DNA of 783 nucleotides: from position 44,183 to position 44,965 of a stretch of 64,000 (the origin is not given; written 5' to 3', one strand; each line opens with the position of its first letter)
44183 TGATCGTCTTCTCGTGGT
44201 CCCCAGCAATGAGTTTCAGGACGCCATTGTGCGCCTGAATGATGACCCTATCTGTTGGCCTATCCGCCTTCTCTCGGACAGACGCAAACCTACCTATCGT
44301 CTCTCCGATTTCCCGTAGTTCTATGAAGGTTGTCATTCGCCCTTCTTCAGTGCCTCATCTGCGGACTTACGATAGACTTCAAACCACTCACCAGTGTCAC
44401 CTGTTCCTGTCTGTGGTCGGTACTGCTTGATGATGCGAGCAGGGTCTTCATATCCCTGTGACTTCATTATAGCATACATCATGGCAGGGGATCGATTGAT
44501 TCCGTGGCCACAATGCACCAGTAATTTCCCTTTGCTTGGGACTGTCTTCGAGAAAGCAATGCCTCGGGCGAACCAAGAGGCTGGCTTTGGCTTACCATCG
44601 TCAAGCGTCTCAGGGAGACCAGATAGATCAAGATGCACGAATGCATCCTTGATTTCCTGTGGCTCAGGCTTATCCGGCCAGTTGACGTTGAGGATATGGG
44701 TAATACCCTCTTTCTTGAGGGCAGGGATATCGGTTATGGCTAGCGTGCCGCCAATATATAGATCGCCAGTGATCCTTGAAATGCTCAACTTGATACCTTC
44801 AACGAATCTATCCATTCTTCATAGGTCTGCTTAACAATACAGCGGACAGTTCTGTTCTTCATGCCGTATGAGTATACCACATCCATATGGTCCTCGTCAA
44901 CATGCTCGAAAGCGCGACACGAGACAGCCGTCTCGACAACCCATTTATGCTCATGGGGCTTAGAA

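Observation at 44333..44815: The phage encodes two separate dual-specificity / tyrosine phosphatases (44333-44815 and 59754-60275).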

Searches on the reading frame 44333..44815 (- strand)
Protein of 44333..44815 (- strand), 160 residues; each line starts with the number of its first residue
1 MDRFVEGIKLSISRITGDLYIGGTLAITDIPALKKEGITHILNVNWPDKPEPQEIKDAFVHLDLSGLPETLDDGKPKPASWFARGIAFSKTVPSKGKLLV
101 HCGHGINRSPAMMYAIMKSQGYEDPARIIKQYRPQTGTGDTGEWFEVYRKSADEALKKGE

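Call 3: search_protein_families(library=pfam, proteins=[window:44333-44815:-], max_evalue=0.01)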
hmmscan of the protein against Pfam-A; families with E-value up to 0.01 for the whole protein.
window:44333-44815:- (160 aa): 2 families
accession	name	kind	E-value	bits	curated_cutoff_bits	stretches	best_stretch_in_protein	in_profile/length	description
PF00782.25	DSPc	-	2.8e-10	40.5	33.5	1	19-135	1-116/133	Dual specificity phosphatase, catalytic domain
PF22784.1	PTP-SAK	-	0.0058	17.1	27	0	28-148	22-139/153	Swiss Army Knife protein, DSP-PTPase phosphatase domain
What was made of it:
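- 44333..44815 (-): DSP1: 160-aa VH1-like dual-specificity phosphatase of a rare, phage-only subfamily. Pfam DSPc 2.8e-10, 40.5 bits, above the 33.5 cut-off (call 3).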

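Call 4: search_protein_families(library=phrogs, proteins=[window:44333-44815:-], max_evalue=0.01)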
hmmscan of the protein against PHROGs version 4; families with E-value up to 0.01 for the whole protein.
window:44333-44815:- (160 aa): 2 families
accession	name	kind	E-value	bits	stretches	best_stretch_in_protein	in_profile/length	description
phrog_5614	-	unknown function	7.5e-05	23.6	1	87-124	75-112/161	-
phrog_10650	-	other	0.0008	19.9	1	93-134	105-148/169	dual specificity phosphatase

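Call 7: search_dna_similar(query=window:44333-44815:-, collection=phages, mode=protein, max_rows=30, max_evalue=0.001)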
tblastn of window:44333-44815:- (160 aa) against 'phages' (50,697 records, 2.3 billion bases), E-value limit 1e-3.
Records with a match: 1; places in all: 1; records where one place covers at least 80% of the query: 1.
Best place of each record, by identity: <60% 1.
By first word of the organism name: uncultured 1.
By host as written in the record: - 1.
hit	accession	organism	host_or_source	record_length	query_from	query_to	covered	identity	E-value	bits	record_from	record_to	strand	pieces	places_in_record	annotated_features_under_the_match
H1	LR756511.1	uncultured phage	metagenomic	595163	22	156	84%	29.5%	5e-10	62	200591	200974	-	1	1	record has no annotation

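Call 10: search_solved_structures(query=window:44333-44815:-, max_evalue=0.01, show_alignments=3)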
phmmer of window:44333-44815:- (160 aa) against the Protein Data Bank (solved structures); distinct sequences matched with E-value up to 0.01: 35.
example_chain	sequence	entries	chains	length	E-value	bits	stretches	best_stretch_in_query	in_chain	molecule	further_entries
3f81_A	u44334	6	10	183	5.5e-08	35.9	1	13-133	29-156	Dual specificity protein phosphatase 3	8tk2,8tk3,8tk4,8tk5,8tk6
1vhr_A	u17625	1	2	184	5.6e-08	35.9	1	13-133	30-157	HUMAN VH1-RELATED DUAL-SPECIFICITY PHOSPHATASE VHR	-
9dj9_A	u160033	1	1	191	6.2e-08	35.8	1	13-133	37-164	Dual specificity protein phosphatase 3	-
1j4x_A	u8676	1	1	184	1.4e-06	31.3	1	13-133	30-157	DUAL SPECIFICITY PROTEIN PHOSPHATASE 3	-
8to0_Fx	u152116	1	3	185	6.3e-06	29.2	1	15-125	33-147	Dual specificity protein phosphatase 3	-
4yr8_G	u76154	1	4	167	2.2e-05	27.4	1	10-136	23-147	Dual specificity protein phosphatase 16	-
4jnb_A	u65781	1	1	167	0.00012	25.1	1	17-144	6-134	Dual specificity protein phosphatase 12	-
4ki9_A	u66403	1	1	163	0.00013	25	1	17-144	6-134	Dual specificity protein phosphatase 12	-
4jmk_A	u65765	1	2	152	0.00021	24.3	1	11-137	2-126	Dual specificity protein phosphatase 8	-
2q05_A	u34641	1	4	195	0.00034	23.6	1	12-124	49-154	Dual specificity protein phosphatase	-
8gz4_A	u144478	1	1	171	0.00045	23.2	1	12-125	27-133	Dual specificity protein phosphatase H1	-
4d3p_A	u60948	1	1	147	0.0005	23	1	19-135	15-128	DUAL SPECIFICITY PROTEIN PHOSPHATASE 19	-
4d3r_A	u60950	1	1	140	0.0006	22.8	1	19-136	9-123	DUAL SPECIFICITY PROTEIN PHOSPHATASE 19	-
3s4e_A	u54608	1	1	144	0.00068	22.6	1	19-135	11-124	Dual specificity protein phosphatase 19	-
7ezn_A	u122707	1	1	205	0.00071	22.6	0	95-134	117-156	Protein-tyrosine-phosphatase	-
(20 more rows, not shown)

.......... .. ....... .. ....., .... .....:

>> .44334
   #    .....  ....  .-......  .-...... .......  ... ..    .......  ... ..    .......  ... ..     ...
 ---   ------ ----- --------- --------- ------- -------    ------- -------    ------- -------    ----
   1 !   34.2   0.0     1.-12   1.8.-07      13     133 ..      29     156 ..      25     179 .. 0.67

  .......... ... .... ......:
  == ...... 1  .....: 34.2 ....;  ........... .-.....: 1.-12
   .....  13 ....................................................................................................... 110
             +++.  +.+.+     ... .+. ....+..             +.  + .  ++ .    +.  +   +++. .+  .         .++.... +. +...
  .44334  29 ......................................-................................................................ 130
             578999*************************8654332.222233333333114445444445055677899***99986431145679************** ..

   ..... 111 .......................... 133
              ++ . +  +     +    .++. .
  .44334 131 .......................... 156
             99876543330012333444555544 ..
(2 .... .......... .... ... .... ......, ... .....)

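Call 16: find_homologous_proteins(query=window:44333-44815:-)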
Query window:44333-44815:- (160 aa): 7 proteins with E <= 0.001 among 58 candidates.
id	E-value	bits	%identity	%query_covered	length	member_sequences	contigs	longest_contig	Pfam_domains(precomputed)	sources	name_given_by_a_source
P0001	4.4e-104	363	100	100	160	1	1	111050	PF00782.26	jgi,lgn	jgi:protein-tyrosine phosphatase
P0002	1.8e-73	264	78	94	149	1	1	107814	PF00782.26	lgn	-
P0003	2.1e-43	166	55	93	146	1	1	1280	PF00782.26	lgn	-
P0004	1.1e-42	164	54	91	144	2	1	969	PF22784.2,PF00782.26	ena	-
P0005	2.6e-42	162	54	92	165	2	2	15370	PF22784.2,PF00782.26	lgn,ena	-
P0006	2.9e-39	152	52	93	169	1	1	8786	PF22784.2,PF00782.26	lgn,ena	-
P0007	4.2e-37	145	50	94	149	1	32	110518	PF00782.26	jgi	jgi:protein tyrosine phosphatase (PTP) superfamily phosphohydrolase (DUF442 family)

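Call 19: find_encoding_contigs(protein=P0002, flank=10000, max_places=3)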
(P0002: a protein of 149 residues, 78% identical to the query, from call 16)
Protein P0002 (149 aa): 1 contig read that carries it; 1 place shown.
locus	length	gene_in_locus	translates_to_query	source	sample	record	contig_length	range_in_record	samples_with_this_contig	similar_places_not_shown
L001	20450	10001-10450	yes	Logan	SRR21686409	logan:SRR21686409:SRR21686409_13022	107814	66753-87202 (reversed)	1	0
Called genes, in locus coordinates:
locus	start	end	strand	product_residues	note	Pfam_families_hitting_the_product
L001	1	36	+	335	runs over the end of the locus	PF00478:IMPDH, PF03060:NMO, PF01070:FMN_dh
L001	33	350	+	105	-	-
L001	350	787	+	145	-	PF00961:LAGLIDADG_1 (weak)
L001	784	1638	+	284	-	PF12705:PDDEXK_1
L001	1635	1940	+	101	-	-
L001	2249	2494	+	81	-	-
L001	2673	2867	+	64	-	-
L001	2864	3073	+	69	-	-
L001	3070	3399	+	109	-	-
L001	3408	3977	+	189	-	-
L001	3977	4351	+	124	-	-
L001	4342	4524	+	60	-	-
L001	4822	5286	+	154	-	-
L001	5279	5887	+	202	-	PF00929:RNase_T (faint)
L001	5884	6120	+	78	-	-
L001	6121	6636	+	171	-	-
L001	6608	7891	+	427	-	PF00772:DnaB, PF03796:DnaB_C, PF06745:ATPase, PF13481:AAA_25 (weak)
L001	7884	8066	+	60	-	-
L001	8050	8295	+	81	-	-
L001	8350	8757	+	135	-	-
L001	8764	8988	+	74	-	-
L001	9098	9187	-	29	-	-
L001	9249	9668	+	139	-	-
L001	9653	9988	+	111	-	-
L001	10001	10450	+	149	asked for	PF00782:DSPc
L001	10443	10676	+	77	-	-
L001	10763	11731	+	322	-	-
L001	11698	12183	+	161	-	PF02945:Endonuclease_7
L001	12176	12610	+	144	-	-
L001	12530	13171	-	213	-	-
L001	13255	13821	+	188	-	-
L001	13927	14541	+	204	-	-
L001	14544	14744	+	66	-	-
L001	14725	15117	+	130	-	PF03819:MazG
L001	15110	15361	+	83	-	-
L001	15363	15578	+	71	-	-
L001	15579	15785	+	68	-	-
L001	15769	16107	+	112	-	-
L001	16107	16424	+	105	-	-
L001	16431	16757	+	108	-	-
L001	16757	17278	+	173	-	-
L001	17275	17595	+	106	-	-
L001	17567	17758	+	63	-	-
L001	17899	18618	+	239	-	PF13155:Toprim_2 (faint)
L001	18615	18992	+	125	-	-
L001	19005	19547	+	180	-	PF09682:Phage_holin_6_1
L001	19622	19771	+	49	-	-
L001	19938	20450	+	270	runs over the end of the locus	PF14602:Hexapep_2 (faint), PF00132:Hexapep, PF25084:LbH_EIF2B, PF00132:Hexapep, PF25087:GMPPB_C, PF00132:Hexapep (weak)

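Call 20: find_encoding_contigs(protein=P0007, flank=10000, max_places=3)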
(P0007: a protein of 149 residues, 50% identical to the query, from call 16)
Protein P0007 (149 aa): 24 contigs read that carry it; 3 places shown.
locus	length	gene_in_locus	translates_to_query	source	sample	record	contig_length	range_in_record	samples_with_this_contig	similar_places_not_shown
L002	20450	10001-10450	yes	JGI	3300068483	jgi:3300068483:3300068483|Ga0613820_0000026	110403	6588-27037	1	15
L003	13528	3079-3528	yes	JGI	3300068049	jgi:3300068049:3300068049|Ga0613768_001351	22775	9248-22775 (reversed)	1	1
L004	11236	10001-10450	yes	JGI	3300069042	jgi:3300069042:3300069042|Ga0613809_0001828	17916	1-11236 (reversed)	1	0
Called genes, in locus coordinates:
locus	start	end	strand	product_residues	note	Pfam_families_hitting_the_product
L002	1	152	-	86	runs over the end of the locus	-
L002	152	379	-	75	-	-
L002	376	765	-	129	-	PF25682:Phage_VG64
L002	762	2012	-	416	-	PF01139:RtcB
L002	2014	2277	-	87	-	-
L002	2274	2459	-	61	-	-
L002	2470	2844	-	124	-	-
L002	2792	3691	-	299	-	PF01807:Zn_ribbon_DnaG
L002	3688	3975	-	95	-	-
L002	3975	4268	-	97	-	-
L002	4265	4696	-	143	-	PF03819:MazG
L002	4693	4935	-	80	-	-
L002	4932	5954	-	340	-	PF09414:RNA_ligase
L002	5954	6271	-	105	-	-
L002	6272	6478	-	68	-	-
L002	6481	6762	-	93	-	-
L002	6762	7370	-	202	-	-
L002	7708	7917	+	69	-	-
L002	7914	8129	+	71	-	-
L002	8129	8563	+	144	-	-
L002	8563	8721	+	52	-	-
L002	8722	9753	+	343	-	PF12705:PDDEXK_1 (faint)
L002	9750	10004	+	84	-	-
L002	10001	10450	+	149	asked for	PF00782:DSPc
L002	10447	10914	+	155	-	-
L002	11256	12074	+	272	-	PF01510:Amidase_2 (weak)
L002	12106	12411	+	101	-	PF14216:DUF4326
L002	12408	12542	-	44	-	-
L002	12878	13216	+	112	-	-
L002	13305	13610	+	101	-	-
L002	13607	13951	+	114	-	-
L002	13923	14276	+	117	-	-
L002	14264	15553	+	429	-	PF00772:DnaB (weak), PF03796:DnaB_C, PF06745:ATPase (weak)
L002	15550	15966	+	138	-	-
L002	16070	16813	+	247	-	-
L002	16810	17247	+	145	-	-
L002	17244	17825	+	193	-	PF00929:RNase_T (faint)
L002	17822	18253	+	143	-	PF01467:CTP_transf_like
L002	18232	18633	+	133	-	-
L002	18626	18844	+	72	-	-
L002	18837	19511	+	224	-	PF13489:Methyltransf_23 (weak), PF08241:Methyltransf_11, PF08242:Methyltransf_12 (weak), PF13649:Methyltransf_25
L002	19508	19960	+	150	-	-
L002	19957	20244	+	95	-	-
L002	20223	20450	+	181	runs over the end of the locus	-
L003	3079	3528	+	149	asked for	PF00782:DSPc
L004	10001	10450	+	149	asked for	PF00782:DSPc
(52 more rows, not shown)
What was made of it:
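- In the three roughly 110-kb relatives it sits in replication-type neighbourhoods (calls 19, 20). A DSP1 relative (L002) lies within 9 kb of RtcB and an RNA ligase (call 20).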

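Call 29: search_solved_structures(query=A1, max_evalue=1, show_alignments=2)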
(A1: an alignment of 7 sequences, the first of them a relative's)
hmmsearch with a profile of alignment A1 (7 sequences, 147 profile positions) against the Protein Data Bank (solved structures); distinct sequences matched with E-value up to 1: 125 (the best 60 are shown).
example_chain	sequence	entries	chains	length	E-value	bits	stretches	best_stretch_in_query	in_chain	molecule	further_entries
3f81_A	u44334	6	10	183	1.4e-14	56.9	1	5-122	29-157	Dual specificity protein phosphatase 3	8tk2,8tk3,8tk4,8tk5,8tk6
1vhr_A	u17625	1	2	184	1.5e-14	56.9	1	5-122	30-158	HUMAN VH1-RELATED DUAL-SPECIFICITY PHOSPHATASE VHR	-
9dj9_A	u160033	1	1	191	1.6e-14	56.7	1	5-122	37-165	Dual specificity protein phosphatase 3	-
8to0_Fx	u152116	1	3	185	2.5e-13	52.9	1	6-122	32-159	Dual specificity protein phosphatase 3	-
1j4x_A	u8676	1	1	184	6.5e-13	51.5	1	5-122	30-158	DUAL SPECIFICITY PROTEIN PHOSPHATASE 3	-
3ezz_A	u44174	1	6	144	1.3e-11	47.4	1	7-122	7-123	Dual specificity protein phosphatase 4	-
1m3g_A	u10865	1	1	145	1.5e-11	47.1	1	7-121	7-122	DUAL SPECIFICITY PROTEIN PHOSPHATASE 2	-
4d3p_A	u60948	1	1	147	2.1e-11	46.6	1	4-126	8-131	DUAL SPECIFICITY PROTEIN PHOSPHATASE 19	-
3s4e_A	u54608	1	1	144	2.3e-11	46.5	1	4-126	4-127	Dual specificity protein phosphatase 19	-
3lj8_A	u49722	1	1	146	3.1e-11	46.1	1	6-122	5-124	Tyrosine-protein phosphatase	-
4d3r_A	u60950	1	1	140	3.2e-11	46.1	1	5-125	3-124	DUAL SPECIFICITY PROTEIN PHOSPHATASE 19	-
6apx_A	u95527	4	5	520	3.5e-10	42.7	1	7-122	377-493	Maltose-binding periplasmic protein,Dual specificity protein phosphatase 1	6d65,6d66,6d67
4d3q_A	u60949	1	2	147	3.6e-10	42.6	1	4-126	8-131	DUAL SPECIFICITY PROTEIN PHOSPHATASE 19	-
9nsb_A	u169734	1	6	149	4.4e-10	42.3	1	2-125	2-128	Dual specificity protein phosphatase 10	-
9ok9_A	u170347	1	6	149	7.3e-10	41.6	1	2-124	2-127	Dual specificity protein phosphatase 10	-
8gz4_A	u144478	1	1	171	5.5e-07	32.3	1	5-112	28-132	Dual specificity protein phosphatase H1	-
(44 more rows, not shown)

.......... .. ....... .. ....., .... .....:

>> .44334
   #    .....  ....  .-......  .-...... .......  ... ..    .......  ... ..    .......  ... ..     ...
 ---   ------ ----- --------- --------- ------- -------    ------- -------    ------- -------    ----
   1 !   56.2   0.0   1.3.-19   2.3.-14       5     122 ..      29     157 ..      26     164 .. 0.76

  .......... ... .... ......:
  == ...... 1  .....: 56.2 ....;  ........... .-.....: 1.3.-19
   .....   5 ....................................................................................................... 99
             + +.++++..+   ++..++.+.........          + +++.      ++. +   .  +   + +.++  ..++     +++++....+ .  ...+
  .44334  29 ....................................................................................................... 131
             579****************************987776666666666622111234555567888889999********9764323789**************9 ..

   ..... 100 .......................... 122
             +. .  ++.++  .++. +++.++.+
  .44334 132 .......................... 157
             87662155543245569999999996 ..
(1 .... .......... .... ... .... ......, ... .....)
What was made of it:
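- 44333..44815 (-): The family profile matches VHR/DUSP3 at 1.4e-14 (call 29).
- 44597..44602 (-): DSP1 Asp72-Asp73, the candidate general acid about 30 residues before the Cys. It aligns in the region of the acid loop of VHR (calls 10, 29).
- DSP1's profile matches human VHR better (1.4e-14, call 29) than DSP1 matches DSP2.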

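Call 37: predict_structure(alignment_id=A1)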
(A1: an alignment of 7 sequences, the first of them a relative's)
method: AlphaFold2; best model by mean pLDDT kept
length: 160 residues; sequences in the alignment: 7
mean_pLDDT: 87.9   pTM: 0.86
mean pLDDT of the five models: 87.9, 87.3, 87.3, 86.5, 86.3
residues with pLDDT >= 90: 110; 70-90: 38; 50-70: 3; < 50: 9
segments of 3 or more residues with pLDDT < 50: 1-9
pLDDT, mean of each block of 10 residues (from residue 1): 37 92 92 96 85 95 83 88 96 97 88 97 95 89 92 84
secondary structure, 60 per line:
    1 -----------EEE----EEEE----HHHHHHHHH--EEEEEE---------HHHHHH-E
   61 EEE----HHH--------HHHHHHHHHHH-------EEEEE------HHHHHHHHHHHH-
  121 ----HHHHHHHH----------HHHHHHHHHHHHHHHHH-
elements in order: E12-14 E19-22 H27-35 E38-43 H53-58 E60-63 H79-89 E97-101 H108-119 H125-132 H143-159
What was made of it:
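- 44333..44815 (-): AF2 pLDDT 87.9 (call 37).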

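Call 38: search_protein_representatives(alignment_id=A1)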
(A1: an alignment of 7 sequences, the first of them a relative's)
Query: 7 sequences, 147 profile positions. Proteins with E-value up to 0.001 (for the whole library): 8363; up to 1e-10: 534; up to 1e-30: 1. The best 150 are listed.
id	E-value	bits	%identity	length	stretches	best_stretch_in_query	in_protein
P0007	1.0e-68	245.6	-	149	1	2-145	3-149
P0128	2.0e-24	101.9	-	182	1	2-139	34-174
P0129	2.6e-23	98.3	-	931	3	3-121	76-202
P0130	3.0e-22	94.8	-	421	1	5-121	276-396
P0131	4.3e-22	94.3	-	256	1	4-145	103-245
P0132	9.8e-22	93.2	-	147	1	1-127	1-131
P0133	1.1e-21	93.0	-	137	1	4-117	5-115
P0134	1.2e-21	92.8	-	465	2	6-144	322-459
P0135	1.7e-21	92.4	-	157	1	2-120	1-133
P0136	1.7e-21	92.4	-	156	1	5-145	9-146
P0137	2.0e-21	92.2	-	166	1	4-128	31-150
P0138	2.6e-21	91.8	-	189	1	3-122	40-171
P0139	3.4e-21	91.4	-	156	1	3-126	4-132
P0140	4.7e-21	91.0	-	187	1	1-126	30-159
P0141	5.2e-21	90.8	-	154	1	3-124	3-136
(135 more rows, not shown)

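Call 42: fold_search(model_id=the predicted structure, library=pdb)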
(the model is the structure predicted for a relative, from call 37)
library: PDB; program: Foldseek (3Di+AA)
matches with E <= 10: 1184; with E <= 0.001: 268
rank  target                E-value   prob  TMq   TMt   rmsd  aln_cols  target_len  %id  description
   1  3rgq                  2.7e-08  1.00  0.72  0.74   3.4       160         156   18  Crystal Structure of PTPMT1 in complex with PI(5)P (released 2011-07-06)
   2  4jmk_A                5.3e-08  1.00  0.61  0.64   4.9       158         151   26  Structure of dusp8 (released 2014-02-26)
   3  3rgo                  5.7e-08  1.00  0.70  0.71   3.3       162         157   18  Crystal Structure of PTPMT1 (released 2011-07-06)
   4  4jmk_B                9.2e-08  1.00  0.63  0.68   4.2       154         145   25  Structure of dusp8 (released 2014-02-26)
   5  3f81_A                1.1e-07  1.00  0.67  0.61   4.1       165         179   24  Interaction of VHR with SA3 (released 2009-11-10)
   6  8to0_Fx               1.7e-07  1.00  0.66  0.58   4.1       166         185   20  48-nm repeating structure of doublets from mouse sperm flagella (released 2023-11-01)
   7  2g6z_C                2.0e-07  1.00  0.70  0.76   3.3       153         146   24  Crystal structure of human DUSP5 (released 2007-01-16)
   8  1vhr_A                2.0e-07  1.00  0.68  0.62   4.0       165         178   24  HUMAN VH1-RELATED DUAL-SPECIFICITY PHOSPHATASE (released 1996-06-20)
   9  8tk2_A                2.1e-07  1.00  0.66  0.60   4.1       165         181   22  HUMAN VH1-RELATED DUAL-SPECIFICITY PHOSPHATASE (VHR) complexed with 2-((2,4-difluorobenzyl)amino)-2-oxoacetic acid (released 2024-08-14)
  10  7c8s                  2.1e-07  1.00  0.64  0.65   4.7       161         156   21  Crystal structure of DUSP22 mutant_N128A (released 2020-10-28)
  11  4d3r                  2.4e-07  1.00  0.66  0.74   3.4       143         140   25  Crystal structure of point mutated DUSP19 (I187A) (released 2015-11-04)
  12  6lou                  2.4e-07  1.00  0.64  0.65   4.7       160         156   21  Crystal structure of DUSP22 mutant_C88S/S93N (released 2020-10-28)
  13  4d3q_A                2.9e-07  1.00  0.67  0.75   3.8       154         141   23  crystal structure of point mutated DUSP19 (R156A) (released 2015-11-04)
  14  6d66_A                3.3e-07  1.00  0.71  0.24   3.5       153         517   21  Crystal structure of the human dual specificity 1 catalytic domain (C258S) as a maltose binding protein fusion in comp (released 2018-09-19)
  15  9bpn_B                3.3e-07  1.00  0.71  0.76   3.4       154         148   19  Crystal structure of the allosteric MKP5 mutant Y435W (released 2025-05-14)
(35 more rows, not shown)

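Call 65: search_protein_families(library=ncbifam, proteins=[window:44333-44815:-], max_evalue=0.1)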
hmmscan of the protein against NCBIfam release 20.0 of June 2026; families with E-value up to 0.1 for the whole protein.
window:44333-44815:- (160 aa): 1 family
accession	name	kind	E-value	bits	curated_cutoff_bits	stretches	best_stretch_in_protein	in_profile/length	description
NF009025.0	PRK12361.1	equivalog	0.00019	19.8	505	1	11-119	93-198/546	hypothetical protein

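Call 68: find_encoding_contigs(protein=P0005, flank=8000, max_places=2)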
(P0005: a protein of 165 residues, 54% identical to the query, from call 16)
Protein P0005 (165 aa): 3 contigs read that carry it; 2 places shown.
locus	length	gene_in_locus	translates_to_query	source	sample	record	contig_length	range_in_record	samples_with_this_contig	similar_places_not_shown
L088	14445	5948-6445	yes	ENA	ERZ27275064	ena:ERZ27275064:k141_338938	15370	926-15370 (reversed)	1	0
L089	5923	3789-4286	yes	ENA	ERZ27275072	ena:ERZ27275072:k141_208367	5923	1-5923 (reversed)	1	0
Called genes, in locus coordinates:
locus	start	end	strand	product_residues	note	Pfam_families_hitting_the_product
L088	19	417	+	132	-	-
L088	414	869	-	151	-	PF01844:HNH (weak), PF14279:HNH_5 (weak)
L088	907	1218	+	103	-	-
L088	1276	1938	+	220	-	-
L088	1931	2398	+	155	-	-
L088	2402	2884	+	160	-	-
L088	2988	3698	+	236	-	-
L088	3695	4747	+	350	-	-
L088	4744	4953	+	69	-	-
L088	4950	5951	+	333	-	-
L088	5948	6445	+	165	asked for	PF22784:PTP-SAK (weak), PF00782:DSPc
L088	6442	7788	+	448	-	PF00534:Glycos_transf_1, PF13692:Glyco_trans_1_4, PF20706:GT4-conflict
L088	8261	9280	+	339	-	-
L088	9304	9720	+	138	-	-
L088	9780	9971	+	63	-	-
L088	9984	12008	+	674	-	PF10145:PhageMin_Tail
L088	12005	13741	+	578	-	-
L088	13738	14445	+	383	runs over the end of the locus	-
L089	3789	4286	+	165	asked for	PF22784:PTP-SAK (weak), PF00782:DSPc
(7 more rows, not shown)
